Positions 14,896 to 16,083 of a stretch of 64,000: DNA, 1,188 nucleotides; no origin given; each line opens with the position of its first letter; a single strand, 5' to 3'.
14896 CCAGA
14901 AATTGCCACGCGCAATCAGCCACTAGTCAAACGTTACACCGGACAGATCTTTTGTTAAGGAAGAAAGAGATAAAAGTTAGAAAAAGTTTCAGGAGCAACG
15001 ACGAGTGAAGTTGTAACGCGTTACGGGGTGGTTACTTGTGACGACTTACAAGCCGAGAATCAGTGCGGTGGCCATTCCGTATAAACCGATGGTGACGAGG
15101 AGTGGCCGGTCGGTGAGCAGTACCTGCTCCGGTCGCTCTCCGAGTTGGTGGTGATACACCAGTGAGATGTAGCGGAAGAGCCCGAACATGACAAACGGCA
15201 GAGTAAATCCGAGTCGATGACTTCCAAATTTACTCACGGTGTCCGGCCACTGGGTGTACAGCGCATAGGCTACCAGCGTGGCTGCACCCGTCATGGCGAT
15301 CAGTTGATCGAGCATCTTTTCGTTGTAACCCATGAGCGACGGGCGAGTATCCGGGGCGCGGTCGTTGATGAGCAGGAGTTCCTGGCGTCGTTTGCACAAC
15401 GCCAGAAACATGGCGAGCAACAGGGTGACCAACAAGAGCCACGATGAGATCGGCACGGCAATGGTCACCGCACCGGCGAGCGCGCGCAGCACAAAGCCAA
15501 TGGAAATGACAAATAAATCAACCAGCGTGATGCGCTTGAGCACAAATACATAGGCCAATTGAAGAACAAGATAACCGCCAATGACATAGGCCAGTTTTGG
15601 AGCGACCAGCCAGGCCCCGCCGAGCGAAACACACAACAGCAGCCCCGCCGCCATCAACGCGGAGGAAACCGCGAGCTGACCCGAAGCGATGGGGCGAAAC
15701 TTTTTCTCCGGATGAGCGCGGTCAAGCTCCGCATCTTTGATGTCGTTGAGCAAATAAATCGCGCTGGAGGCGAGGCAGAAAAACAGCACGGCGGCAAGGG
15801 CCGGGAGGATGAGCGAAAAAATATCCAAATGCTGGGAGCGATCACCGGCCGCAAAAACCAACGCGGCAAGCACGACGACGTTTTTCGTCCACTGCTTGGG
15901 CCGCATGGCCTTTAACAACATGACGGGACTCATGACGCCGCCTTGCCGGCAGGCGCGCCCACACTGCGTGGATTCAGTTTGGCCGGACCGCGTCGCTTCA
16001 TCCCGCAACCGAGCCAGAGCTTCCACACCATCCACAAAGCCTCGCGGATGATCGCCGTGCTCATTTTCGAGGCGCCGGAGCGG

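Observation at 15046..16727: Overlapping UbiA-family (DPPR-synthase-like) and GT2 polyprenol-P glycosyltransferase pair; a GT-C elsewhere in the window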

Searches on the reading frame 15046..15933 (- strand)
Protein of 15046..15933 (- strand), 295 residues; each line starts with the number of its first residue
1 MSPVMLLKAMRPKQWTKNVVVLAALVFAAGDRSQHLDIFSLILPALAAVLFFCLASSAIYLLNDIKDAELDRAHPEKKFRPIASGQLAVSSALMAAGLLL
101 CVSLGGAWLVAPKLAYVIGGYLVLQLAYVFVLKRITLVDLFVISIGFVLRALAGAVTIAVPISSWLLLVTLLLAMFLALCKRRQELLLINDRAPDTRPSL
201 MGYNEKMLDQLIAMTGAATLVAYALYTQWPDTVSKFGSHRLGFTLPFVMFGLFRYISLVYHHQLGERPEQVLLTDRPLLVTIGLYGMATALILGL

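Call 5: search_protein_families(library=pfam, proteins=[window:15046-15933:-], max_evalue=0.001)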
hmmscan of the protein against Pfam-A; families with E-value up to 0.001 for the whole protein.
window:15046-15933:- (295 aa): 1 family
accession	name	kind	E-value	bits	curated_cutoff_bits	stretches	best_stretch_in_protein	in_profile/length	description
PF01040.23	UbiA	-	9.2e-22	78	34.2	1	21-261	5-234/250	UbiA prenyltransferase family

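Call 6: search_protein_families(library=ncbifam, proteins=[window:15046-15933:-], max_evalue=0.001)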
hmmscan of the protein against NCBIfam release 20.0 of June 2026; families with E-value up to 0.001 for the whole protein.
window:15046-15933:- (295 aa): 20 families
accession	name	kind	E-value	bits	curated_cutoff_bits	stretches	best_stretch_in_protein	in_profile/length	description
NF008977.0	PRK12324.1-2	equivalog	5.4e-79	265.7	234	1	6-288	5-282/297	decaprenyl-phosphate phosphoribosyltransferase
NF008978.0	PRK12324.1-4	equivalog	3.9e-71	239.6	207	1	6-287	35-313/322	decaprenyl-phosphate phosphoribosyltransferase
NF008976.0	PRK12324.1-1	equivalog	8e-56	189.7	474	1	6-279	21-289/306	decaprenyl-phosphate phosphoribosyltransferase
NF006088.0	PRK08238.1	equivalog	1.7e-53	182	351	1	5-289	194-476/482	UbiA family prenyltransferase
NF009523.0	PRK12884.1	equivalog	6.7e-10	38.6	269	1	43-174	37-166/279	prenyltransferase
TIGR01473.1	cyoE_ctaB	equivalog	1.6e-07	31.4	210.3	1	6-172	3-168/281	heme o synthase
TIGR01474.1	ubiA_proteo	equivalog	2.7e-07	30.4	275.45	1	24-168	26-167/282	4-hydroxybenzoate octaprenyltransferase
NF035940.1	prenyl_rel_EboC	equivalog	3.6e-07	29.9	250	1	18-137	10-131/292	UbiA-like protein EboC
NF041585.1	MqnP_Cj_Hp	exception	3.8e-06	26.6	375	1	20-175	19-171/281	menaquinone biosynthesis prenyltransferase MqnP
TIGR01475.1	ubiA_other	subfamily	4e-06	26.5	180.8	1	25-173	25-169/282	UbiA-like polyprenyltransferase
NF009515.0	PRK12874.1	equivalog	4.3e-06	26.3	392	1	21-177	27-180/291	4-hydroxybenzoate polyprenyltransferase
NF009525.0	PRK12887.1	equivalog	1.5e-05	24.5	226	1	18-136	30-148/310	homogentisate phytyltransferase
NF005742.0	PRK07566.1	equivalog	2.8e-05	23.4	313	1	5-159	30-184/315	chlorophyll synthase ChlG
NF003348.0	PRK04375.1-1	equivalog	3.7e-05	23.3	285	1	10-173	10-171/292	heme o synthase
NF009521.0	PRK12882.1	equivalog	3.9e-05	23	296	1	37-145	40-139/280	geranylgeranylglycerol-phosphate geranylgeranyltransferase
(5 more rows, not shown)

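Call 12: find_homologous_proteins(query=window:15046-15933:-, max_evalue=1e-10)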
Query window:15046-15933:- (295 aa): 6590 proteins with E <= 1e-10 among 8000 candidates; the best 120 are listed.
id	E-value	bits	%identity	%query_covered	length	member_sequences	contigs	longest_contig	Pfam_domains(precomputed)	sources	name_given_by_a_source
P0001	1.5e-182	623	100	100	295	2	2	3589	PF01040.24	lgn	-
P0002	1.6e-144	499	78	100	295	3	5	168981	PF01040.24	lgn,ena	-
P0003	2.6e-143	495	79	100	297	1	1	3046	PF01040.24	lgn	-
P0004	7.0e-143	493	79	100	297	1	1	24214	PF01040.24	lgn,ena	-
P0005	1.7e-141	489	77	100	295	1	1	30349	PF01040.24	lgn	-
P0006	5.4e-138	477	79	97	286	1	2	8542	PF01040.24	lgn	-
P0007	6.3e-136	470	73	100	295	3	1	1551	PF01040.24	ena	-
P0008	3.8e-135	468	75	98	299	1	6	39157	PF01040.24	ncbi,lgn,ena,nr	ncbi:MAG TPA: decaprenyl-phosphate phosphoribosyltransferase [Kiritimatiellia bacterium]|nr:decapren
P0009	1.9e-134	466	74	100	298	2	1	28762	PF01040.24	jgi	jgi:4-hydroxybenzoate polyprenyltransferase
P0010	2.1e-134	465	74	98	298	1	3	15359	PF01040.24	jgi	-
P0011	1.7e-133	462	74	98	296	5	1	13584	PF01040.24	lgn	-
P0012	6.4e-133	461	73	100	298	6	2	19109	PF01040.24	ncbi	-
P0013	7.0e-133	460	76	96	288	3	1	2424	PF01040.24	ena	-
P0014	5.4e-132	458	74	98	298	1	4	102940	PF01040.24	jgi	-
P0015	1.3e-131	456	74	100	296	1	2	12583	PF01040.24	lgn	-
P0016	4.9e-130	451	70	100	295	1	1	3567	PF01040.24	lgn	-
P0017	7.6e-130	451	71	96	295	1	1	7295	PF01040.24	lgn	-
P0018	2.2e-129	449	70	98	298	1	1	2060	PF01040.24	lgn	-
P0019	5.0e-129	448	73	98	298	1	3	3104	PF01040.24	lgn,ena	-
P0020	1.2e-128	447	70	99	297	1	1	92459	PF01040.24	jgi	-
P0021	2.3e-128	446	72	98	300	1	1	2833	PF01040.24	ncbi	-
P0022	3.4e-128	445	70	98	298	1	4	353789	PF01040.24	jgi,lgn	-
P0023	1.0e-127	444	70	100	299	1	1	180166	PF01040.24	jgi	-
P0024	2.2e-127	442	70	100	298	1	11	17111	PF01040.24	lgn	-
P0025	2.4e-126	439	70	99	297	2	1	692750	PF01040.24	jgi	-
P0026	3.8e-125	435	70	99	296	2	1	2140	PF01040.24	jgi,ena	-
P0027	1.8e-121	423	70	97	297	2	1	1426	PF01040.24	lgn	-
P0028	6.4e-121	421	70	98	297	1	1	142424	PF01040.24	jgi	-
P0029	2.3e-120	419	71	98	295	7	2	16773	PF01040.24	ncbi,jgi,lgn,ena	-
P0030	8.5e-119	414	67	99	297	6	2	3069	PF01040.24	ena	-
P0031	6.0e-118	411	69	96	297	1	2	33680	PF01040.24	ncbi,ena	-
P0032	9.7e-114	398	65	99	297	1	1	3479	PF01040.24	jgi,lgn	-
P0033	2.3e-110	387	64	99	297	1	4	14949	PF01040.24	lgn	-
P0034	2.1e-109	383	62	96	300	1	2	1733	PF01040.24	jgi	jgi:4-hydroxybenzoate polyprenyltransferase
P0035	3.3e-109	383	63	97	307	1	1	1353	PF01040.24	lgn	-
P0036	6.5e-109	382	73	83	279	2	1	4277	PF01040.24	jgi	-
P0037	8.0e-109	382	61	99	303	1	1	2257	PF01040.24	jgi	jgi:4-hydroxybenzoate polyprenyltransferase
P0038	1.6e-108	381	62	97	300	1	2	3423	PF01040.24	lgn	-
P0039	3.5e-107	376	60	99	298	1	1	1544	PF01040.24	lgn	-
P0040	6.3e-107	375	60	98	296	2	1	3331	PF01040.24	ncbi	ncbi:MAG TPA: decaprenyl-phosphate phosphoribosyltransferase [Kiritimatiellia bacterium]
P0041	6.6e-107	375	61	98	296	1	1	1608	PF01040.24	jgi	jgi:4-hydroxybenzoate polyprenyltransferase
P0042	7.1e-107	375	62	97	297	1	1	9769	PF01040.24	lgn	-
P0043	9.2e-107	375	64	95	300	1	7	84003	PF01040.24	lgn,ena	-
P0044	1.2e-106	374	62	97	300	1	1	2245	PF01040.24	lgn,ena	-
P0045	1.7e-106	374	64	98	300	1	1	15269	PF01040.24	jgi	jgi:4-hydroxybenzoate polyprenyltransferase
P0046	2.2e-106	374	63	99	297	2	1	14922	PF01040.24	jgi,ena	-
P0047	2.5e-106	373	62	98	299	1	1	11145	PF01040.24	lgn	-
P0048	2.6e-106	373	60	97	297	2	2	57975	PF01040.24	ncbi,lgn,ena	-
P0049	2.6e-106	373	60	98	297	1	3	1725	PF01040.24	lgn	-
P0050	1.1e-105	371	63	97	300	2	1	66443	PF01040.24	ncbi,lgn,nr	ncbi:MAG: decaprenyl-phosphate phosphoribosyltransferase [Kiritimatiellae bacterium]|nr:decaprenyl-p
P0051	1.1e-105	371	61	97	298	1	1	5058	PF01040.24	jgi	jgi:4-hydroxybenzoate polyprenyltransferase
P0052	1.6e-105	371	60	97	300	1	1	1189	PF01040.24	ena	-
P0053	2.1e-105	370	63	98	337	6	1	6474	PF01040.24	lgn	-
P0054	3.5e-105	370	63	97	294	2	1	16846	PF01040.24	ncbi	-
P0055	4.7e-105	369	61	98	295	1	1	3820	PF01040.24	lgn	-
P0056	4.9e-105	369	61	98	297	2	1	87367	PF01040.24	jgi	-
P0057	5.7e-105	369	60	99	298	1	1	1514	PF01040.24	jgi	-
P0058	6.5e-105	369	60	98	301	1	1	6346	PF01040.24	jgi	jgi:4-hydroxybenzoate polyprenyltransferase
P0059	7.7e-105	369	62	97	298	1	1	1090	PF01040.24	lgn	-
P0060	1.0e-104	368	60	96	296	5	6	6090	PF01040.24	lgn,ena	-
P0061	1.5e-104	368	62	97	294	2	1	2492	PF01040.24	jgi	jgi:4-hydroxybenzoate polyprenyltransferase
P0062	1.5e-104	368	61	97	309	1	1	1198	PF01040.24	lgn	-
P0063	9.7e-104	365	59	98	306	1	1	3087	PF01040.24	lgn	-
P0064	9.9e-104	365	60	97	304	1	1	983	PF01040.24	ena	-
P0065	1.3e-103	364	58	99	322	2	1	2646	PF01040.24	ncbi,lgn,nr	ncbi:MAG: decaprenyl-phosphate phosphoribosyltransferase [Verrucomicrobia bacterium]|nr:decaprenyl-p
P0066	3.2e-103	363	60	98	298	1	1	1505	PF01040.24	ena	-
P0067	3.3e-103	363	60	97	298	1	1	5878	PF01040.24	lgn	-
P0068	3.8e-103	363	60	98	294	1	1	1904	PF01040.24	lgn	-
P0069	4.5e-103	363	61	95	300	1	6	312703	PF01040.24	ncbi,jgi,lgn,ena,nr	ncbi:MAG TPA: decaprenyl-phosphate phosphoribosyltransferase [Kiritimatiellia bacterium]|nr:decapren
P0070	5.3e-103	362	59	99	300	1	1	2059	PF01040.24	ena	-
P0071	6.6e-103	362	59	98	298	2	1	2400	PF01040.24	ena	-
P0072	6.7e-103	362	62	95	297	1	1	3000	PF01040.24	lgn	-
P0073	8.5e-103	362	58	97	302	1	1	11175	PF01040.24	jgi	-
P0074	1.2e-102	361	60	99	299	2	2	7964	PF01040.24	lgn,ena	-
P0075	1.6e-102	361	59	99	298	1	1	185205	PF01040.24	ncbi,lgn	-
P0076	1.7e-102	361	58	98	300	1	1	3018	PF01040.24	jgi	jgi:4-hydroxybenzoate polyprenyltransferase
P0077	1.8e-102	361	57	98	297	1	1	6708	PF01040.24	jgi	jgi:4-hydroxybenzoate polyprenyltransferase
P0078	2.6e-102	360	59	99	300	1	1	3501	PF01040.24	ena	-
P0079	2.9e-102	360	59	97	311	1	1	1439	PF01040.24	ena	-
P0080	3.3e-102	360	60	96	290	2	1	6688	PF01040.24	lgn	-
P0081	3.7e-102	360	59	99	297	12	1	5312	PF01040.24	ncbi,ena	-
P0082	4.0e-102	360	59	100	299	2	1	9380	PF01040.24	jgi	jgi:4-hydroxybenzoate polyprenyltransferase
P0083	4.4e-102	359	59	99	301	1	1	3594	PF01040.24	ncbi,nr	ncbi:MAG: decaprenyl-phosphate phosphoribosyltransferase [Phycisphaerae bacterium]|nr:decaprenyl-pho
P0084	4.7e-102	359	61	92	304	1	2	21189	PF01040.24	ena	-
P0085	6.2e-102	359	58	97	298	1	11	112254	PF01040.24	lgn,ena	-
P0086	1.2e-101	358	60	99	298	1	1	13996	PF01040.24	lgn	-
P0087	1.2e-101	358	62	94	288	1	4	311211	PF01040.24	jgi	-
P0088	1.3e-101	358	59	98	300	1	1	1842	PF01040.24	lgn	-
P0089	1.4e-101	358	60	98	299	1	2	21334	PF01040.24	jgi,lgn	jgi:4-hydroxybenzoate polyprenyltransferase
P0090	2.3e-101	357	60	93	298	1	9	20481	PF01040.24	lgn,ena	-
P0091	2.6e-101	357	59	96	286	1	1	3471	PF01040.24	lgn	-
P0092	2.8e-101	357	60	99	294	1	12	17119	PF01040.24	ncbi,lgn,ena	-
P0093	3.1e-101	357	58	98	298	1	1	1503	PF01040.24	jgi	jgi:4-hydroxybenzoate polyprenyltransferase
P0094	3.3e-101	357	59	98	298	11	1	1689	PF01040.24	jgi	jgi:4-hydroxybenzoate polyprenyltransferase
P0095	3.5e-101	356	58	99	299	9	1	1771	PF01040.24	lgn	-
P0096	3.7e-101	356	58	98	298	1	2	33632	PF01040.24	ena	-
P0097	5.0e-101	356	60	97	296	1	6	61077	PF01040.24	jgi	jgi:4-hydroxybenzoate polyprenyltransferase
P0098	5.2e-101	356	61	97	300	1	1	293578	PF01040.24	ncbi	-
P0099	6.0e-101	356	59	97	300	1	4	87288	PF01040.24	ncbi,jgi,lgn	-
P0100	1.0e-100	355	60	98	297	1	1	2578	PF01040.24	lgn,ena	-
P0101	1.2e-100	355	60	97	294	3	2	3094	PF01040.24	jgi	-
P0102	1.3e-100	355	59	98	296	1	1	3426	PF01040.24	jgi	jgi:4-hydroxybenzoate polyprenyltransferase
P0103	1.4e-100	354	59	97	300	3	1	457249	PF01040.24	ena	-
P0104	1.5e-100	354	59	95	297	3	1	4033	PF01040.24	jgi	-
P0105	1.6e-100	354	58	98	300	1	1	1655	PF01040.24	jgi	jgi:4-hydroxybenzoate polyprenyltransferase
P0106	1.6e-100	354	60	98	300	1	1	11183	PF01040.24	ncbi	-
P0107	1.8e-100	354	58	99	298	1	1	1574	PF01040.24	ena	-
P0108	1.8e-100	354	57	98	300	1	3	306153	PF01040.24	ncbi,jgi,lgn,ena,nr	ncbi:MAG: hypothetical protein A2X46_05405 [Lentisphaerae bacterium GWF2_57_35]|nr:MAG: hypothetical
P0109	2.2e-100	354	57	98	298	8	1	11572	PF01040.24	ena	-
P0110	2.6e-100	354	59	97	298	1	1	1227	PF01040.24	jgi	jgi:4-hydroxybenzoate polyprenyltransferase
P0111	2.6e-100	354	60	97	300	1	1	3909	PF01040.24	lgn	-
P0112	2.9e-100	353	58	99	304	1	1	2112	PF01040.24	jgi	jgi:4-hydroxybenzoate polyprenyltransferase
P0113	3.0e-100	353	59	98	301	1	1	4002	PF01040.24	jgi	jgi:4-hydroxybenzoate polyprenyltransferase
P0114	3.6e-100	353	61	99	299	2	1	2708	PF01040.24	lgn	-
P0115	3.8e-100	353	59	99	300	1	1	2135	PF01040.24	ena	-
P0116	4.1e-100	353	60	99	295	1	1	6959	PF01040.24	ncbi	-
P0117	4.4e-100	353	59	95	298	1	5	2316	PF01040.24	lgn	-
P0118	6.4e-100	352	61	95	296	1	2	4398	PF01040.24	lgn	-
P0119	6.9e-100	352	60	97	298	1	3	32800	PF01040.24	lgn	-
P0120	7.9e-100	352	59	97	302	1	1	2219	PF01040.24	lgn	-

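Call 13: find_encoding_contigs(protein=P0002, flank=10000, max_places=3)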
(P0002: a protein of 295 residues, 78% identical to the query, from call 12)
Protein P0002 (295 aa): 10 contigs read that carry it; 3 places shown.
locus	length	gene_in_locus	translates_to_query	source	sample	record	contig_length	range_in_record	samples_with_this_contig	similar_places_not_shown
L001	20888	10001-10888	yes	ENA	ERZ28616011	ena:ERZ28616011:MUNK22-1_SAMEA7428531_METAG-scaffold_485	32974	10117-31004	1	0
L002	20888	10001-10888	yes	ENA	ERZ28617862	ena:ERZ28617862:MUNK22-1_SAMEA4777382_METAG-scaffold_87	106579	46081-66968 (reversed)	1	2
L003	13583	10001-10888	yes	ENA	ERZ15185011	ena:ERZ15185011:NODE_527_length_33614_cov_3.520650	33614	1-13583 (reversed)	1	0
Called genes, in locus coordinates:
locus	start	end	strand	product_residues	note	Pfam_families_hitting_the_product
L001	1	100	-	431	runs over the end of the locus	PF02874:ATP-synt_ab_N, PF00006:ATP-synt_ab, PF22919:ATP-synt_VA_C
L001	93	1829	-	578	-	PF02874:ATP-synt_ab_N, PF16886:ATP-synt_ab_Xtn, PF00006:ATP-synt_ab, PF22919:ATP-synt_VA_C (weak)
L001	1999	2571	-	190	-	PF10962:DUF2764 (weak)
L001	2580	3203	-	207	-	-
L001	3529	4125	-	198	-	PF07589:PEP_exosort_dom (weak)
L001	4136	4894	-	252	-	-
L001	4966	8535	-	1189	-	PF02922:CBM_48, PF16760:CBM53 (faint), PF16561:AMPK1_CBM (faint), PF00128:Alpha-amylase, PF02806:Alpha-amylase_C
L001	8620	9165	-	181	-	PF01327:Pep_deformylase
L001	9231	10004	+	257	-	PF00535:Glycos_transf_2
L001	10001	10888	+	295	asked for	PF01040:UbiA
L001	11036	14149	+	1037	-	PF11028:TMEM260_N, PF13231:PMT_2 (weak), PF07719:TPR_2 (faint), PF00515:TPR_1 (faint), PF13428:TPR_14 (faint), PF13432:TPR_16 (weak), PF14559:TPR_19, PF13431:TPR_17 (faint)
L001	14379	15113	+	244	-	PF00106:adh_short, PF01370:Epimerase (weak), PF08659:KR, PF23441:SDR (weak), PF13460:NAD_binding_10, PF13561:adh_short_C2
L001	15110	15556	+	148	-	-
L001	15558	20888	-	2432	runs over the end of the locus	?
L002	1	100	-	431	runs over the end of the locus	PF02874:ATP-synt_ab_N, PF00006:ATP-synt_ab, PF22919:ATP-synt_VA_C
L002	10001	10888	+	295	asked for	PF01040:UbiA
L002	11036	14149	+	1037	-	PF11028:TMEM260_N, PF13231:PMT_2 (weak), PF07719:TPR_2 (faint), PF00515:TPR_1 (faint), PF13428:TPR_14 (faint), PF13432:TPR_16 (weak), PF14559:TPR_19, PF13431:TPR_17 (faint)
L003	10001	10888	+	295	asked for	PF01040:UbiA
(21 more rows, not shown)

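Call 14: find_encoding_contigs(protein=P0025, flank=10000, max_places=2)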
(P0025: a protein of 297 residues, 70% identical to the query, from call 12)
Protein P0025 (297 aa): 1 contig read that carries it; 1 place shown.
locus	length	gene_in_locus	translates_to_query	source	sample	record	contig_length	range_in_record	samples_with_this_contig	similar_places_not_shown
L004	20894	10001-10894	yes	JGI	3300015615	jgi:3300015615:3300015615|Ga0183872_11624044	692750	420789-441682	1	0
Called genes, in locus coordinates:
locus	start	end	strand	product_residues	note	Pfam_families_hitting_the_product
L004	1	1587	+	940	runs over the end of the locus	PF16561:AMPK1_CBM, PF02922:CBM_48 (weak), PF00128:Alpha-amylase (weak)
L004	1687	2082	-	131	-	PF09996:DUF2237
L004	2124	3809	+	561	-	PF07719:TPR_2 (faint), PF00515:TPR_1 (faint), PF12895:ANAPC3 (faint), PF13371:TPR_9 (faint), PF13414:TPR_11 (faint), PF13428:TPR_14 (faint), PF13431:TPR_17 (faint), PF13432:TPR_16 (weak), +1 more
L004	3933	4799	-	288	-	PF00941:FAD_binding_5, PF03450:CO_deh_flav_C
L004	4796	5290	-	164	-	PF00111:Fer2, PF01799:Fer2_2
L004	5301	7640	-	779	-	PF01315:Ald_Xan_dh_C, PF02738:MoCoBD_1, PF20256:MoCoBD_2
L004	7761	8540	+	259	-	PF00142:Fer4_NifH (weak), PF01656:CbiA, PF02374:ArsA_ATPase (faint), PF06564:CBP_BcsQ, PF09140:MipZ (weak), PF10609:ParA, PF13614:AAA_31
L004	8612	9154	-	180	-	PF01327:Pep_deformylase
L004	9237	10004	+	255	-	PF00535:Glycos_transf_2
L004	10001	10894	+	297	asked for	PF01040:UbiA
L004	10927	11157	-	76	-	-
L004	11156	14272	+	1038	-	PF11028:TMEM260_N, PF13231:PMT_2 (weak), PF07719:TPR_2 (faint), PF13428:TPR_14 (faint), PF13432:TPR_16, PF14559:TPR_19, PF13431:TPR_17 (faint)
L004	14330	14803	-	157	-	PF04945:YHS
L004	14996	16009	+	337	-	PF02912:Phe_tRNA-synt_N, PF01409:tRNA-synt_2d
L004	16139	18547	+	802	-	PF01588:tRNA_bind, PF03483:B3_4, PF03484:B5, PF17759:tRNA_synthFbeta, PF03147:FDX-ACB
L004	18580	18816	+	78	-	-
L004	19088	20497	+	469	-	PF05496:RuvB_N, PF00158:Sigma54_activat (faint), PF01078:Mg_chelatase (faint), PF13191:AAA_16 (faint), PF00004:AAA, PF07728:AAA_5 (weak), PF16193:AAA_assoc_2, PF12002:MgsA_C, +1 more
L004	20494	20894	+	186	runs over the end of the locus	PF01812:5-FTHF_cyc-lig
